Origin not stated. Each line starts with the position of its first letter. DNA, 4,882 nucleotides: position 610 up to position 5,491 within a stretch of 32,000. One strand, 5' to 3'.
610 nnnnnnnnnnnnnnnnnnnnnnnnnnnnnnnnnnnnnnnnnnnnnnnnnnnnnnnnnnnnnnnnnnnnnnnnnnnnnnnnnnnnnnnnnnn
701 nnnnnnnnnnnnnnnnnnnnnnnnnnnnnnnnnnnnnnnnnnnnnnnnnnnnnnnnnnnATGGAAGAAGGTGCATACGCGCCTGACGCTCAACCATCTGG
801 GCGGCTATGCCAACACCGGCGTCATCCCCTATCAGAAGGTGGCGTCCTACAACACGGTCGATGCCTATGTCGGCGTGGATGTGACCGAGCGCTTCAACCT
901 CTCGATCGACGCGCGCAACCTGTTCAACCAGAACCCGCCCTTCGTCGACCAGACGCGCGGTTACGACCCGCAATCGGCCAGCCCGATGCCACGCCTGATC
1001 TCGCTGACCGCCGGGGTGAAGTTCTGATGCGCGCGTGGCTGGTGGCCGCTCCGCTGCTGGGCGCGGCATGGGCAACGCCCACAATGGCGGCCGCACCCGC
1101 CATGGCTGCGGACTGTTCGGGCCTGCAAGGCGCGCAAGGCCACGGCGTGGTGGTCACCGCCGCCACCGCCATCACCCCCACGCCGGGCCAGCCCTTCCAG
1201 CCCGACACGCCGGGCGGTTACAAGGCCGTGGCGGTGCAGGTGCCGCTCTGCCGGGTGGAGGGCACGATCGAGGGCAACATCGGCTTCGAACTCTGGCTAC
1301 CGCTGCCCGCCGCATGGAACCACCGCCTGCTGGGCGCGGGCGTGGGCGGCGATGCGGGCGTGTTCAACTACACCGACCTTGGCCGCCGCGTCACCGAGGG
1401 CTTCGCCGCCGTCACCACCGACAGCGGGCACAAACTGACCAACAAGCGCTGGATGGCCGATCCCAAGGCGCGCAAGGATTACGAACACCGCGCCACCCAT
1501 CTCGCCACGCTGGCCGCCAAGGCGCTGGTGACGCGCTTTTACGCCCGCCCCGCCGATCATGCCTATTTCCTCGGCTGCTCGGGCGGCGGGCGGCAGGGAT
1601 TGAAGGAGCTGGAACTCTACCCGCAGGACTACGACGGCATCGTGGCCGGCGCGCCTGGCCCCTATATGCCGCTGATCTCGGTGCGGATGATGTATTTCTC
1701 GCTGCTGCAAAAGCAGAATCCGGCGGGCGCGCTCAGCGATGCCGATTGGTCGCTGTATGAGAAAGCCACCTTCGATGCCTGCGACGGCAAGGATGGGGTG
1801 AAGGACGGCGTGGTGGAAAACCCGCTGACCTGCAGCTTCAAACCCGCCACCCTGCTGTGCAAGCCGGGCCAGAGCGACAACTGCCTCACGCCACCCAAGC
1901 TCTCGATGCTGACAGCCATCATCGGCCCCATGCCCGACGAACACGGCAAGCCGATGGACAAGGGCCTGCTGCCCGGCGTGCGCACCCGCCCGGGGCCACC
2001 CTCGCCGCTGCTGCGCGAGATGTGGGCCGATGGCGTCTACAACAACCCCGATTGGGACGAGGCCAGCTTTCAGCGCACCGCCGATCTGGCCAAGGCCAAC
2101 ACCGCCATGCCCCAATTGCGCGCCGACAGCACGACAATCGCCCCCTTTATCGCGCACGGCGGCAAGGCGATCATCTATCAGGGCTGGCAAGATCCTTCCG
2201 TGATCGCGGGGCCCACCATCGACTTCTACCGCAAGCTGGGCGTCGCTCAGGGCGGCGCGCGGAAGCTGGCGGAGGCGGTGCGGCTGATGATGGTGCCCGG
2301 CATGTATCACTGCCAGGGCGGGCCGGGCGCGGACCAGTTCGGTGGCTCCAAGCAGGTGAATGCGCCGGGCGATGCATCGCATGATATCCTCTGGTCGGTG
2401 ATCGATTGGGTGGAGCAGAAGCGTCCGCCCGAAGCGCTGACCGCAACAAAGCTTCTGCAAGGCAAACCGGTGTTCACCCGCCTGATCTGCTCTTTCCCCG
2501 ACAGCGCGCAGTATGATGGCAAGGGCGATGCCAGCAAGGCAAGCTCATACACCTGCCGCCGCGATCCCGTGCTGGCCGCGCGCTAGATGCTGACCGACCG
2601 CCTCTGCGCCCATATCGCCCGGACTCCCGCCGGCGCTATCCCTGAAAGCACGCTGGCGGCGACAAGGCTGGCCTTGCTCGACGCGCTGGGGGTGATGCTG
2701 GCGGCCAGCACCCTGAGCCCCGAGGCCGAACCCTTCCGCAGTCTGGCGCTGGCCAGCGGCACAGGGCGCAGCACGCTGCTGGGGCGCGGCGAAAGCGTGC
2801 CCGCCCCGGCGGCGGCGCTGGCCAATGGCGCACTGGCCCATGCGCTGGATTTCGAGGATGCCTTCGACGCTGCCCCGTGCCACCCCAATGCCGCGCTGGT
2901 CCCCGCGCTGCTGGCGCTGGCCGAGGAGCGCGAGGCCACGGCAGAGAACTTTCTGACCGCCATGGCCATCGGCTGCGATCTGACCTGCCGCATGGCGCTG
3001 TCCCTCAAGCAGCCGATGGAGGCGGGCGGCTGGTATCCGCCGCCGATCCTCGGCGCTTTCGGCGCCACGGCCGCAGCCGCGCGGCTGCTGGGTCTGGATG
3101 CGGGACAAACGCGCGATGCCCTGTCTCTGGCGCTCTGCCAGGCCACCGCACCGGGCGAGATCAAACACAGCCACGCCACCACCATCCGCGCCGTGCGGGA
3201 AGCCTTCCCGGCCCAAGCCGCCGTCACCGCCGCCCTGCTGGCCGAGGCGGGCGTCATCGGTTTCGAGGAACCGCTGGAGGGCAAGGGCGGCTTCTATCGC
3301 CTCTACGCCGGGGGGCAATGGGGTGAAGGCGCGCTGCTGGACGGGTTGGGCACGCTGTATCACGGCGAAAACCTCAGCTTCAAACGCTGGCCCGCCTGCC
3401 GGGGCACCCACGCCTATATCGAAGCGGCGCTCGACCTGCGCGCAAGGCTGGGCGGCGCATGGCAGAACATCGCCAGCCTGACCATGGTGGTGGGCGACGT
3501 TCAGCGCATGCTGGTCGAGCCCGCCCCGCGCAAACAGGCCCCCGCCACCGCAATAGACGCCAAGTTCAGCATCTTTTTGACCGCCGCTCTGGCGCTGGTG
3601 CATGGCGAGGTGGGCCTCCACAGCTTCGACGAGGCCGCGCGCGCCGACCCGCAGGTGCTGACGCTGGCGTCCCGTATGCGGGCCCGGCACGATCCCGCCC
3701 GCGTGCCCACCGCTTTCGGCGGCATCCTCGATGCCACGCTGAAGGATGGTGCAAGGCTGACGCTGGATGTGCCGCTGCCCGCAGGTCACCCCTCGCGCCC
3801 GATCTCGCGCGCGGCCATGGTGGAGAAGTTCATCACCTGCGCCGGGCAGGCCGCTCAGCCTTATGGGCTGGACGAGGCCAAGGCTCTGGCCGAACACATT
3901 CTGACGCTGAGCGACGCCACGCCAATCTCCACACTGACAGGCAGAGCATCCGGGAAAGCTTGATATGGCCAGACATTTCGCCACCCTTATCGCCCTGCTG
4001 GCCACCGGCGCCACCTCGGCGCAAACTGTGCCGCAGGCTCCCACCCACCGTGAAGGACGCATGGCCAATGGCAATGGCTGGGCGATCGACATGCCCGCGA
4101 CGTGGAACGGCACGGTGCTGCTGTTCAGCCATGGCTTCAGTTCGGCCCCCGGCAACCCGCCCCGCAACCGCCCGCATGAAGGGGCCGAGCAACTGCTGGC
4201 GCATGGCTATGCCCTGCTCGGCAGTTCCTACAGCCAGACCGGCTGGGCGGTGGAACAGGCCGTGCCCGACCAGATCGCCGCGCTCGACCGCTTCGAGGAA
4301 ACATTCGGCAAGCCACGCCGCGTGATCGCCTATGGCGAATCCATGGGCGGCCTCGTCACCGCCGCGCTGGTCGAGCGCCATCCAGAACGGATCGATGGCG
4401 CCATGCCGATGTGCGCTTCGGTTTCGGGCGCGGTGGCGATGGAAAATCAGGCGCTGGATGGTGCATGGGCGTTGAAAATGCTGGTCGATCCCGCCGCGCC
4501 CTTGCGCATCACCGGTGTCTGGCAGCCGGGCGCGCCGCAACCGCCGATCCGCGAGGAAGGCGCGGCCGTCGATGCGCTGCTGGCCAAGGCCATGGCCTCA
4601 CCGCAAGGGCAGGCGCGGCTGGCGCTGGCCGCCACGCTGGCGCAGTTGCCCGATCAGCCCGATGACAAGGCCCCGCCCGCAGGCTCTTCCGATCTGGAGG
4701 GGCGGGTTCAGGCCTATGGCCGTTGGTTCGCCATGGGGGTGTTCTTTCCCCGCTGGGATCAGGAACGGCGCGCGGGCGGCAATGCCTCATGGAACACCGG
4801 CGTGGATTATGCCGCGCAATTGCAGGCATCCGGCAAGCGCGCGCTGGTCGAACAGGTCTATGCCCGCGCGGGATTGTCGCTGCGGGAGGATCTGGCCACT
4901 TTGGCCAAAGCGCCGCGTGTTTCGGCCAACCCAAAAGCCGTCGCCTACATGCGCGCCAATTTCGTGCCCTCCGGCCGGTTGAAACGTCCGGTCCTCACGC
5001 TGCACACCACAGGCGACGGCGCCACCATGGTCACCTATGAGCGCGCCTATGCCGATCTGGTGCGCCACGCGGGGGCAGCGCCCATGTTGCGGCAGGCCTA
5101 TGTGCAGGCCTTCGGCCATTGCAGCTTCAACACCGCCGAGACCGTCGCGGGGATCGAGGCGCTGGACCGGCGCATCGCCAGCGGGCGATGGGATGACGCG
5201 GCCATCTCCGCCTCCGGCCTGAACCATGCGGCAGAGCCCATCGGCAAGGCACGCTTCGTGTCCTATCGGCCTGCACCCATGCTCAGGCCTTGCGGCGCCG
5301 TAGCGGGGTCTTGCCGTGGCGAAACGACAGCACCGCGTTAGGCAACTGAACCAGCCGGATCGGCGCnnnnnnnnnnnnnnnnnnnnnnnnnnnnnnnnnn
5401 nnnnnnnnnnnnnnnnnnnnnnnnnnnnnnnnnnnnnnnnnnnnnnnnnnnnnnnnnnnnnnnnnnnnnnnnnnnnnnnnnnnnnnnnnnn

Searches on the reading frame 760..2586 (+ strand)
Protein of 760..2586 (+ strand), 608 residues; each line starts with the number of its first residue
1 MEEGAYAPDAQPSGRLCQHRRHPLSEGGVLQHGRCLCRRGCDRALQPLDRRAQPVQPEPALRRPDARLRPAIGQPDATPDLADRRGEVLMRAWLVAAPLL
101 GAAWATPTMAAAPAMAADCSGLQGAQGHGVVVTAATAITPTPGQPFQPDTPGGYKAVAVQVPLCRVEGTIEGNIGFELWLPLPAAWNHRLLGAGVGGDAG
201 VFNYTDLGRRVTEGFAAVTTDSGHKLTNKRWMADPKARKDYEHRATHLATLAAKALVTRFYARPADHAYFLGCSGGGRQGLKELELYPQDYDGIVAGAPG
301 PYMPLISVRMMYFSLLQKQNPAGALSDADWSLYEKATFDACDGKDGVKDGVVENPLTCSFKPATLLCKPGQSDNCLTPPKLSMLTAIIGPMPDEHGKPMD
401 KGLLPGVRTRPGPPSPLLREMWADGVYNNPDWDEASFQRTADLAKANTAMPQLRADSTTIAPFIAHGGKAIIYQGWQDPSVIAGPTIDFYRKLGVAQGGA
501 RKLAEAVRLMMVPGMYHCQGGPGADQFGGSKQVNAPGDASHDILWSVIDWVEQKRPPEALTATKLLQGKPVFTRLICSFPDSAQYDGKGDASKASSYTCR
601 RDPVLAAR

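Call 14: search_protein_families(library=pfam, proteins=[window:760-2586:+], max_evalue=0.001)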
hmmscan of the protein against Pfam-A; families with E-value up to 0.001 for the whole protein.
window:760-2586:+ (608 aa): 1 family
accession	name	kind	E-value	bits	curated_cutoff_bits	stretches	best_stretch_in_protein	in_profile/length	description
PF07519.17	Tannase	-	1.2e-82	278.7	29.8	2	162-388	8-249/490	Tannase and feruloyl esterase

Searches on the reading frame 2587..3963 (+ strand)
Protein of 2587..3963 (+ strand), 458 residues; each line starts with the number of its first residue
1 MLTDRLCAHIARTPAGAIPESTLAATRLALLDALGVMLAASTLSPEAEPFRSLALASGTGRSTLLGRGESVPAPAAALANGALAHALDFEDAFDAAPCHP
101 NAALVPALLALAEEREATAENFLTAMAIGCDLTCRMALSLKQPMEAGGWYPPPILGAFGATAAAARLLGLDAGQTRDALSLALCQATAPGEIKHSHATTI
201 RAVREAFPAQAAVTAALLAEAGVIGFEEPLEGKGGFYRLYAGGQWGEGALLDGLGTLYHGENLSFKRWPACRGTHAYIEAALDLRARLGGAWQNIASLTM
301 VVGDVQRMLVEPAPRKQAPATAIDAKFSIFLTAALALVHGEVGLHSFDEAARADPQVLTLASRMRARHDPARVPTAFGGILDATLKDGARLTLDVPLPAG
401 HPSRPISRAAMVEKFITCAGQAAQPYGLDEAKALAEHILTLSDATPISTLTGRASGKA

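Call 14: search_protein_families(library=pfam, proteins=[window:2587-3963:+], max_evalue=0.001)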
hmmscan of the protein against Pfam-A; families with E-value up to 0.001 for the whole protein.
window:2587-3963:+ (458 aa): 2 families
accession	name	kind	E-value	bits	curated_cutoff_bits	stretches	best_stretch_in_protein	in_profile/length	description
PF03972.19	MmgE_PrpD_N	-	7.6e-57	192.8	32.1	1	5-243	2-238/244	MmgE/PrpD N-terminal domain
PF19305.4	MmgE_PrpD_C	-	1.8e-28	99.9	32.1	1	268-423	1-156/173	MmgE/PrpD C-terminal domain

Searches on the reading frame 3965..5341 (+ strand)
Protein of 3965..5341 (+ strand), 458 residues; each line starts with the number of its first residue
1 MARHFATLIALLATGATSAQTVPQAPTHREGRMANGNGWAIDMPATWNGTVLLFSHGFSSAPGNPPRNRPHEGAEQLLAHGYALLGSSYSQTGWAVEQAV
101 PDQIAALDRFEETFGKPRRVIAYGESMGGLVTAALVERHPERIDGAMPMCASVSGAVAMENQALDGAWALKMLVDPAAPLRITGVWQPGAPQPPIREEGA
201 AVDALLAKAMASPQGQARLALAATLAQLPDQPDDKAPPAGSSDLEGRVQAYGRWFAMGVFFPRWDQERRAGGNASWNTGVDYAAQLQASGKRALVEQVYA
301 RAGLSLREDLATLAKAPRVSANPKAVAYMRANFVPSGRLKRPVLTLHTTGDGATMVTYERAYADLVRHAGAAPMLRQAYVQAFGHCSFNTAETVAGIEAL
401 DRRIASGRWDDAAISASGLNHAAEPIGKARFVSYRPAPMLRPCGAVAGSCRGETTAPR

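Call 14: search_protein_families(library=pfam, proteins=[window:3965-5341:+], max_evalue=0.001)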
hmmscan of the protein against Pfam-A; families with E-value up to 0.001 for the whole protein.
window:3965-5341:+ (458 aa): 4 families
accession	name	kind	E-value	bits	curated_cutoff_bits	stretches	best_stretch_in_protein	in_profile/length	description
PF00561.26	Abhydrolase_1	-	2e-07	31.4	25.8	1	84-165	35-119/245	alpha/beta hydrolase fold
PF12146.15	Hydrolase_4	-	9.2e-07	28.8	27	1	96-171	55-128/239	Serine aminopeptidase, S33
PF00326.27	Peptidase_S9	-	7.9e-06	25.9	22.6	1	97-151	42-97/213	Prolyl oligopeptidase family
PF19878.5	DUF6351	-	5.5e-05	22.4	22.4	1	40-157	191-309/655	Tannase-like family of unknown function (DUF6351)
